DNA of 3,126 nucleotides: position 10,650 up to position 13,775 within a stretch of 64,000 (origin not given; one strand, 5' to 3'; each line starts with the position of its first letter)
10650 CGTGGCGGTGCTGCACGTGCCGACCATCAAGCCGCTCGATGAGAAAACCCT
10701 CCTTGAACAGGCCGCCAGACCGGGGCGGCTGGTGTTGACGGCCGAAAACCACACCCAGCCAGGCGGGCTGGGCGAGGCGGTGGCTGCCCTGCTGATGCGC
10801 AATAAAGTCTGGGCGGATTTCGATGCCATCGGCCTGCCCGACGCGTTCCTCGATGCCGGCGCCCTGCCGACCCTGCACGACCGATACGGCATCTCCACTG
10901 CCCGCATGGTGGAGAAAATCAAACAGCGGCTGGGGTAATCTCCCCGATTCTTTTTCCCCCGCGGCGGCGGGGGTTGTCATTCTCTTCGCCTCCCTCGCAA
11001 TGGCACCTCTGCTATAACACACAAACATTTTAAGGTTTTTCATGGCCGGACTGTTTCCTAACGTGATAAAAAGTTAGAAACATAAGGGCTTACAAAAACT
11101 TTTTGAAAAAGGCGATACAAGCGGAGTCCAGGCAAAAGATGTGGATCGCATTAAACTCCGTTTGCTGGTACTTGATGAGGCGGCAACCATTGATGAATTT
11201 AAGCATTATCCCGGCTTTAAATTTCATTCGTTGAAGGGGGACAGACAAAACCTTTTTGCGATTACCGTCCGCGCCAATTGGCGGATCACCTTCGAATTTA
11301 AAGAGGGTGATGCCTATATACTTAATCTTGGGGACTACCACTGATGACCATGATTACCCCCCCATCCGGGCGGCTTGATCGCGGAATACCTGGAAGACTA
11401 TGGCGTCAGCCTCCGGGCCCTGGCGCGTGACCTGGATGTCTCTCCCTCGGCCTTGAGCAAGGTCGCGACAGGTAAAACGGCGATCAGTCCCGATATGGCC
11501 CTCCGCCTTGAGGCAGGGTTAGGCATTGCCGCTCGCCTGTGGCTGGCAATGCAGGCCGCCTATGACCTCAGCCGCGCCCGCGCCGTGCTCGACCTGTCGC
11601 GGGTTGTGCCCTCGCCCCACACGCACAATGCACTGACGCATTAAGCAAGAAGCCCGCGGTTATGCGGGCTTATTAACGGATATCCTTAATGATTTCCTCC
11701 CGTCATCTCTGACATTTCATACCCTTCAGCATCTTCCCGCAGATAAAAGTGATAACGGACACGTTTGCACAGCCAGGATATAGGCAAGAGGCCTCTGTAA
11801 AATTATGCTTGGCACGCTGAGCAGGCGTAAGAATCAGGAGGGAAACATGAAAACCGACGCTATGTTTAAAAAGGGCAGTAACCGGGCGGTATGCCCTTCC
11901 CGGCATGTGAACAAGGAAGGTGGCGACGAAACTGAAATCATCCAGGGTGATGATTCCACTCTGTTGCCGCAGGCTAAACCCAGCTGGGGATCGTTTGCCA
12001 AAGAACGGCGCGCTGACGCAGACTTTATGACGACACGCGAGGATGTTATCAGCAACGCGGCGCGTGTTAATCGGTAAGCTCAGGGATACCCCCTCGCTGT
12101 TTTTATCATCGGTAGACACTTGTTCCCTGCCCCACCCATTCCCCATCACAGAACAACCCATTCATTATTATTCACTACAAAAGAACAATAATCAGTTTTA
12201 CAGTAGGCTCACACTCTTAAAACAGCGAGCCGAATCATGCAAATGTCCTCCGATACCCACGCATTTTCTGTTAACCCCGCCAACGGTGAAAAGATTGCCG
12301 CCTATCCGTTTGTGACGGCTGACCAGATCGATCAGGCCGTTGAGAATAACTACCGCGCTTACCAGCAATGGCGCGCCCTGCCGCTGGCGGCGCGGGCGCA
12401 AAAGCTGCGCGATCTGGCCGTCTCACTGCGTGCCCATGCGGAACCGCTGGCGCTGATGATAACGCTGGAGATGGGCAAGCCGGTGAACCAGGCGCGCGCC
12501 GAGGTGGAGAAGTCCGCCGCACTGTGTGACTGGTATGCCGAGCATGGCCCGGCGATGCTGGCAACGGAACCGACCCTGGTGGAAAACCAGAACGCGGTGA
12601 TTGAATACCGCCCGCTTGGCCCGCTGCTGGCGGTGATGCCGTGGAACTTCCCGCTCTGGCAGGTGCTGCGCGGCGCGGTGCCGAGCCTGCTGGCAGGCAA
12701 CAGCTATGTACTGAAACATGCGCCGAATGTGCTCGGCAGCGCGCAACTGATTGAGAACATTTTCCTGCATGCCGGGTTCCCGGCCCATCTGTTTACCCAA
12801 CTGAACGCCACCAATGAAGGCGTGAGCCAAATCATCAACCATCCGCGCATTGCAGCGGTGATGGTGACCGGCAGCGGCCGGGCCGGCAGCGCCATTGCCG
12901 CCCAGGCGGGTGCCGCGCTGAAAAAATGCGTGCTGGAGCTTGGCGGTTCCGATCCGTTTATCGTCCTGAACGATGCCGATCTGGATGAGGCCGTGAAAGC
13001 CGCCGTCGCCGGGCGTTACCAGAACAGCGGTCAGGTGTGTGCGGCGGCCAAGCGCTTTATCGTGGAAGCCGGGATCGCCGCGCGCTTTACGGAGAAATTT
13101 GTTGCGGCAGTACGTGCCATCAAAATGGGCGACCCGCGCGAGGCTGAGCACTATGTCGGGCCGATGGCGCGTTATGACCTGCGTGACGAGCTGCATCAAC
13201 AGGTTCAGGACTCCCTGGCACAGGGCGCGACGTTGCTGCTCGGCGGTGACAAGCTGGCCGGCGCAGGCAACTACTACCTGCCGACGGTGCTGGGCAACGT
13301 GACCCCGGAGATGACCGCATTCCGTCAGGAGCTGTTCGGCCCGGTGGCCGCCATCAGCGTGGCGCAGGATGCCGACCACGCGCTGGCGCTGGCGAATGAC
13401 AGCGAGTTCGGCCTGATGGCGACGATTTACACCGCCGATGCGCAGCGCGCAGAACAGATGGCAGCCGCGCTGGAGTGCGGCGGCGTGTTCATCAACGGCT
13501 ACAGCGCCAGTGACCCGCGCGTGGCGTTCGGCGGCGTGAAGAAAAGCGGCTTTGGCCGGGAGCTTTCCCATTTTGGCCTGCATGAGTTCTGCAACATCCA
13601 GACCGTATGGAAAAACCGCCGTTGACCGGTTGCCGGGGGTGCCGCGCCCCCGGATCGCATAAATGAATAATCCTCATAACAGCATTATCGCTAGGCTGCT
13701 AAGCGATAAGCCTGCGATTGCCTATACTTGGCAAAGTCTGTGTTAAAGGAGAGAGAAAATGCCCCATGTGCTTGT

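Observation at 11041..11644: Decaying higBA toxin-antitoxin locus: amber stop at toxin codon 5 and a homopolymer frameshift at the antitoxin 5' end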

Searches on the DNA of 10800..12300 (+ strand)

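Call 9: search_dna_similar(query=window:10900-11800:+, collection=plasmids, mode=distant, max_rows=25)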
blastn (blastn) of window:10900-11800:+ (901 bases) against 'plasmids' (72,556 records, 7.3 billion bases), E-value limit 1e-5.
Records with a match: 85; places in all: 86; records where one place covers at least 80% of the query: 0.
Best place of each record, by identity: 60-80% 85.
By first word of the organism name: Pantoea 33; Salmonella 16; Escherichia 14; Shigella 5; Enterobacter 5; Erwinia 4; Yersinia 2; Citrobacter 1; Klebsiella 1; Vibrio 1; and 3 more.
By predicted mobility (MOB-suite, as given by PLSDB): non-mobilizable 36; conjugative 36; mobilizable 13.
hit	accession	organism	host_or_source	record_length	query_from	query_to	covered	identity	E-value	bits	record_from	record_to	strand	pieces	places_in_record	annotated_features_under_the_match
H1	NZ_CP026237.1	Citrobacter freundii complex sp. CFNIH3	-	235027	165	711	61%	75.1%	6e-98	365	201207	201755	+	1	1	type II toxin-antitoxin system RelE/ParE family toxin | HigA family addiction module antitoxin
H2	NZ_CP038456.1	Escherichia coli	Homosapiens,Sputum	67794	165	711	61%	75.1%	6e-98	365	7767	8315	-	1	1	type II toxin-antitoxin system RelE/ParE family toxin | HigA family addiction module antitoxin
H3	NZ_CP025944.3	Escherichia coli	Homo sapiens,Pure Culture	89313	165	711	61%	75.1%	6e-98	365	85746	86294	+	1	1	type II toxin-antitoxin system RelE/ParE family toxin | HigA family addiction module antitoxin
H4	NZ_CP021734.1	Escherichia coli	-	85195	165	711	61%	75.1%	6e-98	365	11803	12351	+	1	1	type II toxin-antitoxin system RelE/ParE family toxin | HigA family addiction module antitoxin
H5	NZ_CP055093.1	Shigella flexneri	Shek Wu Hui WWTPs_110 WWTPs influent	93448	165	711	61%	75.1%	6e-98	365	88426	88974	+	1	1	type II toxin-antitoxin system RelE/ParE family toxin | HigA family addiction module antitoxin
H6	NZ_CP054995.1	Shigella flexneri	Shatin WWTPs_87 WWTPs influent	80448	165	711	61%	75.1%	6e-98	365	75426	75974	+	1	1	type II toxin-antitoxin system RelE/ParE family toxin | HigA family addiction module antitoxin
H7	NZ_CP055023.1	Escherichia coli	Shek Wu Hui WWTPs_68 WWTPs effluent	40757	165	711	61%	75.1%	6e-98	365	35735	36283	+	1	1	type II toxin-antitoxin system RelE/ParE family toxin | HigA family addiction module antitoxin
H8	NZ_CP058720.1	Escherichia coli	Manis javanica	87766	165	711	61%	75.1%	6e-98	365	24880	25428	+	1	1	type II toxin-antitoxin system RelE/ParE family toxin | HigA family addiction module antitoxin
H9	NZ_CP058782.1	Shigella flexneri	Stanley WWTPs_17 WWTPs influent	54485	165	711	61%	75.1%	6e-98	365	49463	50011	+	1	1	type II toxin-antitoxin system RelE/ParE family toxin | HigA family addiction module antitoxin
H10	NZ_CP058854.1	Shigella flexneri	Stanley WWTPs_38 WWTPs effluent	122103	165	711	61%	75.1%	6e-98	365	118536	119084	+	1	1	type II toxin-antitoxin system RelE/ParE family toxin | HigA family addiction module antitoxin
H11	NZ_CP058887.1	Shigella flexneri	Stanley WWTPs_33 WWTPs effluent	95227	165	711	61%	75.1%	6e-98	365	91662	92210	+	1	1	type II toxin-antitoxin system RelE/ParE family toxin | HigA family addiction module antitoxin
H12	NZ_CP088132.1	Escherichia coli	Homo sapiens,stool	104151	165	711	61%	75.1%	6e-98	365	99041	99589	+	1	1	type II toxin-antitoxin system RelE/ParE family toxin | HigA family addiction module antitoxin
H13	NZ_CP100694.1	Salmonella enterica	Homo sapiens,stool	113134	165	711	61%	75.1%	6e-98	365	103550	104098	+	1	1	type II toxin-antitoxin system RelE/ParE family toxin | HigA family addiction module antitoxin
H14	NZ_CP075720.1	Escherichia coli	Sus scrofa,water sample,wastewater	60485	165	711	61%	75.1%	6e-98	365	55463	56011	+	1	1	type II toxin-antitoxin system RelE/ParE family toxin | HigA family addiction module antitoxin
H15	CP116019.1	Salmonella enterica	cell culture,pig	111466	165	711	61%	75.1%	6e-98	365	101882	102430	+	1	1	type II toxin-antitoxin system RelE/ParE family toxin | HigA family addiction module antitoxin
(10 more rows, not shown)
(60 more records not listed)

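Call 67: search_rna_families(source=window, start=10800, end=12300, threshold=evalue, max_evalue=1)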
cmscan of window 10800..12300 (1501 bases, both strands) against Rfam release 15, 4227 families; matches with E-value up to 1: 0.
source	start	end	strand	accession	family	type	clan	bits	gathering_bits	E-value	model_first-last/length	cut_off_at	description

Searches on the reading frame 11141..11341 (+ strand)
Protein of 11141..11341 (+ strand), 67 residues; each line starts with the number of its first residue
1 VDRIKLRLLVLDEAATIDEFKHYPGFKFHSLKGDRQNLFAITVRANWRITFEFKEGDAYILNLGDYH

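Call 7: search_protein_families(library=pfam, proteins=[window:11141-11341:+], max_evalue=0.01)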
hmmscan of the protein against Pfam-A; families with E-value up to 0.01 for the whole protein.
seq(67 aa): 1 family
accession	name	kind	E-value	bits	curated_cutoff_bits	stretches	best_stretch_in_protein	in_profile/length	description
PF05015.19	HigB-like_toxin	-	7.4e-10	39.6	27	1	4-67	29-91/91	RelE-like toxin of type II toxin-antitoxin system HigB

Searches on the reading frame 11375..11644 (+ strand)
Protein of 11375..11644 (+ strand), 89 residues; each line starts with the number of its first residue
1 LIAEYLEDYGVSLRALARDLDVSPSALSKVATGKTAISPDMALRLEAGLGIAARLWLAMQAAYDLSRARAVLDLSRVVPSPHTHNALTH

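Call 7: search_protein_families(library=pfam, proteins=[window:11375-11641:+], max_evalue=0.01)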
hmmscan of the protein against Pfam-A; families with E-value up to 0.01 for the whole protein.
seq(89 aa): 2 families
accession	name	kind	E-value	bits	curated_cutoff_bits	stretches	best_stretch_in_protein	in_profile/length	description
PF01381.28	HTH_3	-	7.3e-10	39.2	23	1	2-52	1-51/55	Helix-turn-helix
PF13560.12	HTH_31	-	9.2e-07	29.5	27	1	10-52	14-57/64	Helix-turn-helix domain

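Call 11: find_encoding_contigs(protein=window:11375-11644:+, flank=4000, max_places=10)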
Protein window:11375-11644:+ (89 aa): 1 contig read that carries it; 1 place shown.
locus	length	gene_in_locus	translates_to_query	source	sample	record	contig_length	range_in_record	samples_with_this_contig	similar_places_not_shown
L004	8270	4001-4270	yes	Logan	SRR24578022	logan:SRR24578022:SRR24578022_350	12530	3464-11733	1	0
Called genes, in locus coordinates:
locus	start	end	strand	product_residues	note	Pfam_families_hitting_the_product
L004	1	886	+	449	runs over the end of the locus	PF07690:MFS_1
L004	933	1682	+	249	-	PF00106:adh_short, PF08659:KR, PF23441:SDR (weak), PF13561:adh_short_C2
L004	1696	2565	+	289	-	PF00456:Transketolase_N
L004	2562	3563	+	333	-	PF02779:Transket_pyr, PF02780:Transketolase_C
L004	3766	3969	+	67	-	PF05015:HigB-like_toxin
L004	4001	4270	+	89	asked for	PF01381:HTH_3, PF13560:HTH_31 (weak)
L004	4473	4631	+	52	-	-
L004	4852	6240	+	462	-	PF00171:Aldedh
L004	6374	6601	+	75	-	PF01361:Tautomerase, PF14552:Tautomerase_2 (weak)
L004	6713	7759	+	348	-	PF08240:ADH_N, PF01262:AlaDh_PNT_C (weak), PF00107:ADH_zinc_N, PF13602:ADH_zinc_N_2 (weak)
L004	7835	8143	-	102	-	-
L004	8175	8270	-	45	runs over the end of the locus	-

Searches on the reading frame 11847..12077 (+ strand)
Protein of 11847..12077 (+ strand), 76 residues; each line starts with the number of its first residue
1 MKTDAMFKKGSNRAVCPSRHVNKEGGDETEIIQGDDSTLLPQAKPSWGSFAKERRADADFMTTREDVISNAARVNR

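Call 35: search_protein_families(library=pfam, proteins=[window:11847-12077:+], max_evalue=0.1)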
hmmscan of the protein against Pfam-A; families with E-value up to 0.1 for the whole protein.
window:11847-12077:+ (76 aa): 0 families

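Call 54: search_dna_similar(query=window:11847-12074:+, collection=plasmids, mode=protein, max_evalue=0.001, max_rows=8)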
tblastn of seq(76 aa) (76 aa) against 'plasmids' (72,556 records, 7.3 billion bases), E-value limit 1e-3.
The search stops at 5000 records and this limit was reached: more records match than are counted here, and every count below describes the 5000 best-scoring records only.
Records with a match: at least 5000; places in all: 5760; records where one place covers at least 80% of the query: 5000.
Best place of each record, by identity: <60% 5000.
By first word of the organism name: Klebsiella 2585; Escherichia 1535; Salmonella 359; Enterobacter 235; Citrobacter 98; Serratia 45; Shigella 24; Leclercia 20; Edwardsiella 15; Raoultella 14; and 20 more.
By predicted mobility (MOB-suite, as given by PLSDB): conjugative 2904; non-mobilizable 1238; mobilizable 858.
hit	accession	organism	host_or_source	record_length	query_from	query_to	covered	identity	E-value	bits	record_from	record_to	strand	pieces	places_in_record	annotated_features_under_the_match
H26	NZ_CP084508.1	Edwardsiella tarda ATCC 15947 = NBRC 105688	Homo sapiens,Whole organism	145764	1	73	96%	52.1%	4e-16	77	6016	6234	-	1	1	vapB: type II toxin-antitoxin system VapB family antitoxin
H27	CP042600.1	Escherichia coli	Sus scrofa domesticus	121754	1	75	99%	49.4%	5e-10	87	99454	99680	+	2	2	none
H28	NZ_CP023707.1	Edwardsiella tarda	Pseudorca crassidens,Single cell,blood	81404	1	73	96%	50.7%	1e-15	76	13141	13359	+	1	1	vapB: type II toxin-antitoxin system VapB family antitoxin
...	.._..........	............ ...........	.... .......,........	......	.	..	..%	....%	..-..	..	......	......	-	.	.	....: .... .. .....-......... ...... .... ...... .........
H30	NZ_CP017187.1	Enterobacter hormaechei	Homo sapiens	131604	1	75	99%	49.3%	3e-16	78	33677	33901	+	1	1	vapB: type II toxin-antitoxin system VapB family antitoxin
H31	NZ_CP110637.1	Klebsiella pneumoniae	Homo sapiens,blood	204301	1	75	99%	49.3%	3e-16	78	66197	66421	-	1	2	vapB: type II toxin-antitoxin system VapB family antitoxin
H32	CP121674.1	Escherichia coli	dog,pure culture,urine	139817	1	75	99%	48.0%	3e-16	78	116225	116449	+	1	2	vapB: type II toxin-antitoxin system VapB family antitoxin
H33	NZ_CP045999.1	Escherichia coli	swine,mixed culture,feces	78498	1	75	99%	48.0%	3e-16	78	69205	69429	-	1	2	vapB: type II toxin-antitoxin system VapB family antitoxin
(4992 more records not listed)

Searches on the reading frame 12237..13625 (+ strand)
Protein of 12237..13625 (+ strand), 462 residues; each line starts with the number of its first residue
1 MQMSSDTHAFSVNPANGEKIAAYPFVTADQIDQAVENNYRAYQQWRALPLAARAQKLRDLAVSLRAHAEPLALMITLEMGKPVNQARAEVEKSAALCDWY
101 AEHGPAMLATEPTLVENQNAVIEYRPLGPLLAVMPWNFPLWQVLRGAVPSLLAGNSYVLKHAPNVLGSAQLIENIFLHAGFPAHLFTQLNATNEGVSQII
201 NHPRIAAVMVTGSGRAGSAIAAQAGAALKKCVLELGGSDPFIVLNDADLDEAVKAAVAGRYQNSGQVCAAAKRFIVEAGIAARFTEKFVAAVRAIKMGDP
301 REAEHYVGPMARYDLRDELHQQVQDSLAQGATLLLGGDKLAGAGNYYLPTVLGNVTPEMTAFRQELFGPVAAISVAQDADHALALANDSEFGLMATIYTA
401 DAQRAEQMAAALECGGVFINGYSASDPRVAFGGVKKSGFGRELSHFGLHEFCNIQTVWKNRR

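Call 10: find_encoding_contigs(protein=window:12237-13625:+, flank=4000, max_places=10)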
Protein window:12237-13625:+ (462 aa): 4 contigs read that carry it; 3 places shown.
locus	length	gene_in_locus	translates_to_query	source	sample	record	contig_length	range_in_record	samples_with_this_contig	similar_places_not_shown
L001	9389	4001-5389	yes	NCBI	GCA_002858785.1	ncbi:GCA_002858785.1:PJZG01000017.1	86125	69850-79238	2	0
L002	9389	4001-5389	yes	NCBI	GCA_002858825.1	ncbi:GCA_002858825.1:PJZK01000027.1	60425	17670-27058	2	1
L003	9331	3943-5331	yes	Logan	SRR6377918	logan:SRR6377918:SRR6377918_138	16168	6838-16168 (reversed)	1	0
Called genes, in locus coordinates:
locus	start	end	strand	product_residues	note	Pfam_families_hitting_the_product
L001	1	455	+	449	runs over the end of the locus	PF07690:MFS_1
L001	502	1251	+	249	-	PF00106:adh_short, PF08659:KR, PF23441:SDR (weak), PF13561:adh_short_C2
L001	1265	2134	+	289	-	PF00456:Transketolase_N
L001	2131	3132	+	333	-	PF02779:Transket_pyr, PF02780:Transketolase_C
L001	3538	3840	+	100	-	PF13560:HTH_31 (weak), PF01381:HTH_3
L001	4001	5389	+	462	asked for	PF00171:Aldedh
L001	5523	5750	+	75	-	PF01361:Tautomerase, PF14552:Tautomerase_2 (weak)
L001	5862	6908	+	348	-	PF08240:ADH_N, PF01262:AlaDh_PNT_C (weak), PF00107:ADH_zinc_N, PF13602:ADH_zinc_N_2 (weak)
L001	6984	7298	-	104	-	-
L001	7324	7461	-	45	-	-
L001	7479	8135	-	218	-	-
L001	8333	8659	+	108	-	-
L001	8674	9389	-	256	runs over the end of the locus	PF00392:GntR, PF07702:UTRA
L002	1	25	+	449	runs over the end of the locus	PF07690:MFS_1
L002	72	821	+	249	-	PF00106:adh_short, PF08659:KR, PF23441:SDR (weak), PF13561:adh_short_C2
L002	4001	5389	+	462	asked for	PF00171:Aldedh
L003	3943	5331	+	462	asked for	PF00171:Aldedh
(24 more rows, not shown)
